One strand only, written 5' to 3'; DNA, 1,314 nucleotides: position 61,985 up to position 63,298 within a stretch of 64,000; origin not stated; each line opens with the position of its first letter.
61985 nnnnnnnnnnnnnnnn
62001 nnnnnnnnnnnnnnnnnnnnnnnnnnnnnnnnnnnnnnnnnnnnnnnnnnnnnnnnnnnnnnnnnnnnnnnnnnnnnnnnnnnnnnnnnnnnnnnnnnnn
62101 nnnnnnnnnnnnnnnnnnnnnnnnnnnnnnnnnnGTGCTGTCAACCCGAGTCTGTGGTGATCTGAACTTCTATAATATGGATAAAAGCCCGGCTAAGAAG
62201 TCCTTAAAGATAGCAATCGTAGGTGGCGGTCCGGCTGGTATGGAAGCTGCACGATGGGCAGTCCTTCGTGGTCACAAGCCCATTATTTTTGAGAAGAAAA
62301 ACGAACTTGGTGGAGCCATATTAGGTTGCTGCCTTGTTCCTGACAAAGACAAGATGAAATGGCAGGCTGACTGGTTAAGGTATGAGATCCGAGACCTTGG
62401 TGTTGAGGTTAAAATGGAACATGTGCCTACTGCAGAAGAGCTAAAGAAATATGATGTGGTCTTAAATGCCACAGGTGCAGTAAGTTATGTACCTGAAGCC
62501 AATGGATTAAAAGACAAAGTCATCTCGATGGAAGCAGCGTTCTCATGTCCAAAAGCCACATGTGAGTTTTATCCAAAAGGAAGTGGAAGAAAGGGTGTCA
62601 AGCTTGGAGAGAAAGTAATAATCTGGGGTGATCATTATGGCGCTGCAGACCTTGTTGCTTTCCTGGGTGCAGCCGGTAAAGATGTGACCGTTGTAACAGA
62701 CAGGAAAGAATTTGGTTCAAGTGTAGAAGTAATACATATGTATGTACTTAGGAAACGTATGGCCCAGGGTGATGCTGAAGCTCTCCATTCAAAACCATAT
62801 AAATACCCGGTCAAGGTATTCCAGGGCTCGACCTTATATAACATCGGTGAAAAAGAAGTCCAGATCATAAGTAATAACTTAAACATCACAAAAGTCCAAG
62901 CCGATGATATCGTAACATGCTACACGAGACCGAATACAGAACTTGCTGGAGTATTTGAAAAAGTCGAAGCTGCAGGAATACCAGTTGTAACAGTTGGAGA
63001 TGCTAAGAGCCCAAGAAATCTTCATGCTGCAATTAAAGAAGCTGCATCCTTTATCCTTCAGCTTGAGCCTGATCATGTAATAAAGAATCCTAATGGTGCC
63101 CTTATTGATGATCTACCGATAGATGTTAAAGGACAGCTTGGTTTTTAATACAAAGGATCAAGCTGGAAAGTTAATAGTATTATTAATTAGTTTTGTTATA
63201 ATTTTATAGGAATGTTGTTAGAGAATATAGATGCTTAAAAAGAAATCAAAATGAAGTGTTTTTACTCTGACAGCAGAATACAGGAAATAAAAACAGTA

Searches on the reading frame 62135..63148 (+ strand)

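Call 50: search_protein_families(library=pfam, proteins=[window:62135-63148:+], max_evalue=0.001)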
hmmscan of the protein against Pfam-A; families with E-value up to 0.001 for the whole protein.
window:62135-63148:+ (337 aa): 7 families
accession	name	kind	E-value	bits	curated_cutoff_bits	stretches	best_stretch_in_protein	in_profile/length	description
PF07992.20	Pyr_redox_2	-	2.4e-09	37.5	26.1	1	25-222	2-206/291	Pyridine nucleotide-disulphide oxidoreductase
PF00070.33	Pyr_redox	-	4.7e-06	27.5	22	0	25-59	1-35/82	Pyridine nucleotide-disulphide oxidoreductase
PF12831.13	FAD_oxidored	-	9e-06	25.7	27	1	26-88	2-64/416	FAD dependent oxidoreductase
PF13450.12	NAD_binding_8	-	2e-05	25.2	21.9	1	28-62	1-35/68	NAD(P)-binding Rossmann-like domain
PF13738.12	Pyr_redox_3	-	8.1e-05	22.4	30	0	28-56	2-31/305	Pyridine nucleotide-disulphide oxidoreductase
PF03486.20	HI0933_like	-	0.00042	20.3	50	1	25-62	2-39/244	HI0933-like protein Rossmann domain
PF01266.30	DAO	-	0.00063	19.8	27.9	0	25-61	1-38/353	FAD dependent oxidoreductase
